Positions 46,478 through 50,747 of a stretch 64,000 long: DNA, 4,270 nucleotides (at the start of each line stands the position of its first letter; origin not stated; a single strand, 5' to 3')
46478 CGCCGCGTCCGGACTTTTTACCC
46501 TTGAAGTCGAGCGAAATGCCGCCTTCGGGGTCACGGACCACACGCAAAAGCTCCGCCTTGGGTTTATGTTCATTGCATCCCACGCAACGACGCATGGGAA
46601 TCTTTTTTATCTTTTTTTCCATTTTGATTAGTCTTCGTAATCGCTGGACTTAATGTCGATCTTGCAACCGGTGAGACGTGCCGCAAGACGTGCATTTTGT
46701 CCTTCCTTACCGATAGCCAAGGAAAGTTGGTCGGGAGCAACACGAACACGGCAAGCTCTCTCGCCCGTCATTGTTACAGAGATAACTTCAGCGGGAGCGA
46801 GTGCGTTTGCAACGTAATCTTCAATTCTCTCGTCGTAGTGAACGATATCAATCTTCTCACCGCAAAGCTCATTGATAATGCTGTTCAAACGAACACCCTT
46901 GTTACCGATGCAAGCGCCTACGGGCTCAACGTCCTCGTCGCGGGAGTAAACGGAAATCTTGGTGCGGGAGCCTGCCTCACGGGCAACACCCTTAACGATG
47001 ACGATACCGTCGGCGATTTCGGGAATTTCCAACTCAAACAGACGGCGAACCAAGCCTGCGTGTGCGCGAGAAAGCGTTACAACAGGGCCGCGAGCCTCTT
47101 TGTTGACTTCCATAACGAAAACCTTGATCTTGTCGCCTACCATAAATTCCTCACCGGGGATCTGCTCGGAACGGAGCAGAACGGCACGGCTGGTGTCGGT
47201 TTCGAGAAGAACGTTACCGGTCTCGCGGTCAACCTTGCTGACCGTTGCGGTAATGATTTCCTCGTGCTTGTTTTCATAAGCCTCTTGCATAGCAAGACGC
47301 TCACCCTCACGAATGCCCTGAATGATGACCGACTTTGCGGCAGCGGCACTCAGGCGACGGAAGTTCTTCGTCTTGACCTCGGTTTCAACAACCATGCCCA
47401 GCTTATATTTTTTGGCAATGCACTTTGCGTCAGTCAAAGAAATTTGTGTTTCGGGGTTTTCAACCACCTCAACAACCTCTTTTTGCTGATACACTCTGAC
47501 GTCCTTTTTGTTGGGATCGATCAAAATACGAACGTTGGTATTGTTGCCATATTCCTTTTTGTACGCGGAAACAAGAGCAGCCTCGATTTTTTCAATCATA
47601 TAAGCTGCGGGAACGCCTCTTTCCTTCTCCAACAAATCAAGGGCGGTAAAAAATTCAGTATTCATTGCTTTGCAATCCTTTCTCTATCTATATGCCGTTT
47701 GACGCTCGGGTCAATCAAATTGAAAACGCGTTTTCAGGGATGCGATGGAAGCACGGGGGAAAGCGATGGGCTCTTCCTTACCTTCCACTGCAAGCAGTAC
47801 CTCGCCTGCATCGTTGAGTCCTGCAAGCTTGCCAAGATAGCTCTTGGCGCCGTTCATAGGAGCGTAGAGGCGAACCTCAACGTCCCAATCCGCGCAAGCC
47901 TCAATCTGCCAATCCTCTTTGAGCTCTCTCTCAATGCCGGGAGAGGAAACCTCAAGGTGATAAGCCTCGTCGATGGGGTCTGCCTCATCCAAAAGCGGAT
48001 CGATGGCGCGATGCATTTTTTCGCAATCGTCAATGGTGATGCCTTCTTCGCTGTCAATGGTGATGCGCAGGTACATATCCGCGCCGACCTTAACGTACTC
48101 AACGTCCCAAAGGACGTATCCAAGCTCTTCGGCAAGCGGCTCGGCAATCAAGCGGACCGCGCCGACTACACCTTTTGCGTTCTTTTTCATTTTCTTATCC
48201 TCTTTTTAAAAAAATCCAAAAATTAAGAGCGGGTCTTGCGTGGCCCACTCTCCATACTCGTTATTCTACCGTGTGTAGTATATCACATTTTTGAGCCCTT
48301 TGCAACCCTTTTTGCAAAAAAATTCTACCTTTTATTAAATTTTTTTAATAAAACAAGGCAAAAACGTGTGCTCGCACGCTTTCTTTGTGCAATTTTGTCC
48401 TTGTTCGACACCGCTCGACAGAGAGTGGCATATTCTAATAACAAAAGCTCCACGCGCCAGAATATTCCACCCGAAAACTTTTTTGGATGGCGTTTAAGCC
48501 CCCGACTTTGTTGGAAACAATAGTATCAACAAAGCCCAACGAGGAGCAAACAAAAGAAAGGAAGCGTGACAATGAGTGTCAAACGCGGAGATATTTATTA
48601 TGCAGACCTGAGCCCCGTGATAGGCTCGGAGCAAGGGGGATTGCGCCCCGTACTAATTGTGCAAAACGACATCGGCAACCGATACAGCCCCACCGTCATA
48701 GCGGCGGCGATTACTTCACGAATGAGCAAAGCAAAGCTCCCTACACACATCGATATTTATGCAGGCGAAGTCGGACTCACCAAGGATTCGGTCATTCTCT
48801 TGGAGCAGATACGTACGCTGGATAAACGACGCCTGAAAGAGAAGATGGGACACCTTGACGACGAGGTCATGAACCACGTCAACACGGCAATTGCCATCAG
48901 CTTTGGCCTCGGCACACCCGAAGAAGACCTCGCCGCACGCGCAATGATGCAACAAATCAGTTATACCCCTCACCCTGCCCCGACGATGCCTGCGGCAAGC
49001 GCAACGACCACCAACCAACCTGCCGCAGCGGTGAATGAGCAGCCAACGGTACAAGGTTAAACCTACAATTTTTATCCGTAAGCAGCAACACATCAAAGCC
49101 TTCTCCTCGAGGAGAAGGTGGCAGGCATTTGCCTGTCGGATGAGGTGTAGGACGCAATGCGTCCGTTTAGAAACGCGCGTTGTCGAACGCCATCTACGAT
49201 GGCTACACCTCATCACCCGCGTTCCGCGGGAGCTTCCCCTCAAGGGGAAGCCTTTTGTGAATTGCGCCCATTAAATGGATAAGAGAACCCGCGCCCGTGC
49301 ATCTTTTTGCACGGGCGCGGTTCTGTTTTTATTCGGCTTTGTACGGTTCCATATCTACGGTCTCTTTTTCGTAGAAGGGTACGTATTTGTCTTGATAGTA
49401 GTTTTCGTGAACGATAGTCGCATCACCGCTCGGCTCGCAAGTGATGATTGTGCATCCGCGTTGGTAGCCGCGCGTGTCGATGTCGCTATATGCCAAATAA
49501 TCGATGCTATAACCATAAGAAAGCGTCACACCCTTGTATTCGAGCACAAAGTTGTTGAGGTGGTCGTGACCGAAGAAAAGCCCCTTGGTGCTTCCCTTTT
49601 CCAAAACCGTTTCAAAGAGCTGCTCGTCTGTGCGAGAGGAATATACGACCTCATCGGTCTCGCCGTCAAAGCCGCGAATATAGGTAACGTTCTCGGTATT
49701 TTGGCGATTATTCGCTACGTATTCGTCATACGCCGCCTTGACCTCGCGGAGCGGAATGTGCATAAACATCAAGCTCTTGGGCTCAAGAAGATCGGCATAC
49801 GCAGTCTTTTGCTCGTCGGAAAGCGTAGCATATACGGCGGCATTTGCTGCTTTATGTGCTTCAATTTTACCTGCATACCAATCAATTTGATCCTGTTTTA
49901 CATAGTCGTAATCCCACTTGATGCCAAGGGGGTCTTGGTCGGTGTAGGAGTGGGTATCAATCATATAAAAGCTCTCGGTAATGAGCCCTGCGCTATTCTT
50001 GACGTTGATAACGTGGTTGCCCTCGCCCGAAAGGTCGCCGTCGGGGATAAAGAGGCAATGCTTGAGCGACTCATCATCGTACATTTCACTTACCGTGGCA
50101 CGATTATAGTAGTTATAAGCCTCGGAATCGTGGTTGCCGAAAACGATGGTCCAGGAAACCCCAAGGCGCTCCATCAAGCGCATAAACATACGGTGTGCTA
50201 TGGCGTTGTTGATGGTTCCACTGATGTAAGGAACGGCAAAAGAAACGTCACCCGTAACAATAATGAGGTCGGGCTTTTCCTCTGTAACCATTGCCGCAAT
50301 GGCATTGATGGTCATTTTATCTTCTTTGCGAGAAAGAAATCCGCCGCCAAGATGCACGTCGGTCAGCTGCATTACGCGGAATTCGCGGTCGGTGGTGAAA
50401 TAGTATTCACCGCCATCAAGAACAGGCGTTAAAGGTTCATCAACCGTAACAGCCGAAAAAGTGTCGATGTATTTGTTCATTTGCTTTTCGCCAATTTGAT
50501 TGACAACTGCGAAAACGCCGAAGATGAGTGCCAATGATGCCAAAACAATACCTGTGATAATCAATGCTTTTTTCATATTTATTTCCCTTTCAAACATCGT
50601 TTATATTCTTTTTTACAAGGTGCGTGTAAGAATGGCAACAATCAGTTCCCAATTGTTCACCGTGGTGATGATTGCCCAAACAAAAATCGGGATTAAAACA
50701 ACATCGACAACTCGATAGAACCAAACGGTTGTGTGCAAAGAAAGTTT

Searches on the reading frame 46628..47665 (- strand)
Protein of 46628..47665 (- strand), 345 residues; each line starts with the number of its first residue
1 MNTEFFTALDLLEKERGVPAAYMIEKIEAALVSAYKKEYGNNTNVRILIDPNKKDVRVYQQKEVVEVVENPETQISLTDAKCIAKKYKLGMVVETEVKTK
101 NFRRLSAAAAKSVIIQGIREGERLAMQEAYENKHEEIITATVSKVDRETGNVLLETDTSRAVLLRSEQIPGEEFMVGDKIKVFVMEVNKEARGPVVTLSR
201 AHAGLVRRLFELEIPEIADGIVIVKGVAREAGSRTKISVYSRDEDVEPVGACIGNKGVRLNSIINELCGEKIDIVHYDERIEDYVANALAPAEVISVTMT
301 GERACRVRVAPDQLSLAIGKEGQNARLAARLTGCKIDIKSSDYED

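Call 85: search_protein_families(library=pfam, proteins=[window:46628-47665:-], max_evalue=0.00001)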
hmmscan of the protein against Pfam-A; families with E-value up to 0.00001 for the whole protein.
window:46628-47665:- (345 aa): 3 families
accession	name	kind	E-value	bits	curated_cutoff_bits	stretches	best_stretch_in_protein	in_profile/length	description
PF08529.16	NusA_N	-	1.5e-37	128.9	23.8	1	4-123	1-118/119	NusA N-terminal domain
PF13184.12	KH_5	-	4.3e-26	91.3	27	1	231-298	1-68/69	NusA-like KH domain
PF00013.35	KH_1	-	3.9e-06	27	21.5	0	306-342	3-40/66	KH domain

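Call 86: find_homologous_proteins(query=window:46628-47665:-, max_evalue=1e-60)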
Query window:46628-47665:- (345 aa): 7868 proteins with E <= 1e-60 among 8000 candidates; the best 120 are listed.
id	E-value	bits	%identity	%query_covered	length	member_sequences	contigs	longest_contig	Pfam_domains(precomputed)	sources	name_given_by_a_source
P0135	4.2e-214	728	99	100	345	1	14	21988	PF13184.13,PF26594.2,PF00013.36,PF08529.17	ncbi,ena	-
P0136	1.4e-213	726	99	100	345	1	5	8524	PF13184.13,PF26594.2,PF00013.36,PF08529.17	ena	-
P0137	1.6e-213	726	99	100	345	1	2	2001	PF13184.13,PF26594.2,PF00013.36,PF08529.17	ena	-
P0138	2.3e-213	725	98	100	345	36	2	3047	PF13184.13,PF26594.2,PF00013.36,PF08529.17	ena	-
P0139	7.6e-212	720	98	100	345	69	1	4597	PF13184.13,PF26594.2,PF08529.17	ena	-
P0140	7.9e-212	720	98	100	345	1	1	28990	PF13184.13,PF26594.2,PF00013.36,PF08529.17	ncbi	-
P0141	8.9e-212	720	98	100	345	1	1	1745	PF13184.13,PF26594.2,PF00013.36,PF08529.17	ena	-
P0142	1.3e-211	720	98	100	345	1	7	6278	PF13184.13,PF26594.2,PF00013.36,PF08529.17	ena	-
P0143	1.6e-211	719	98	100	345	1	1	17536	PF13184.13,PF26594.2,PF00013.36,PF08529.17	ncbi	-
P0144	4.2e-211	718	98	100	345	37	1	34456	PF13184.13,PF26594.2,PF00013.36,PF08529.17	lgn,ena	-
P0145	4.6e-211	718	98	100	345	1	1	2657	PF13184.13,PF26594.2,PF08529.17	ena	-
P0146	4.8e-211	718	98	100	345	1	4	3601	PF13184.13,PF26594.2,PF00013.36,PF08529.17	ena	-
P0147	4.8e-211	718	98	100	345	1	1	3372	PF13184.13,PF26594.2,PF00013.36,PF08529.17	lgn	-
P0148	4.9e-211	718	98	100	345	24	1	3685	PF13184.13,PF26594.2,PF00013.36,PF08529.17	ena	-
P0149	1.6e-210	716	97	100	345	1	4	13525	PF13184.13,PF26594.2,PF00013.36,PF08529.17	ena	-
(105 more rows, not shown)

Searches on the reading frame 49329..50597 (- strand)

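Call 85: search_protein_families(library=pfam, proteins=[window:49329-50597:-], max_evalue=0.00001)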
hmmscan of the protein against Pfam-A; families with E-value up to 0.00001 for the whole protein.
window:49329-50597:- (422 aa): 1 family
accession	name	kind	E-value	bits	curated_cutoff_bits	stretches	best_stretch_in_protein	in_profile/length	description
PF00149.33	Metallophos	-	8.7e-11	43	21.5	1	73-229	1-131/191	Calcineurin-like phosphoesterase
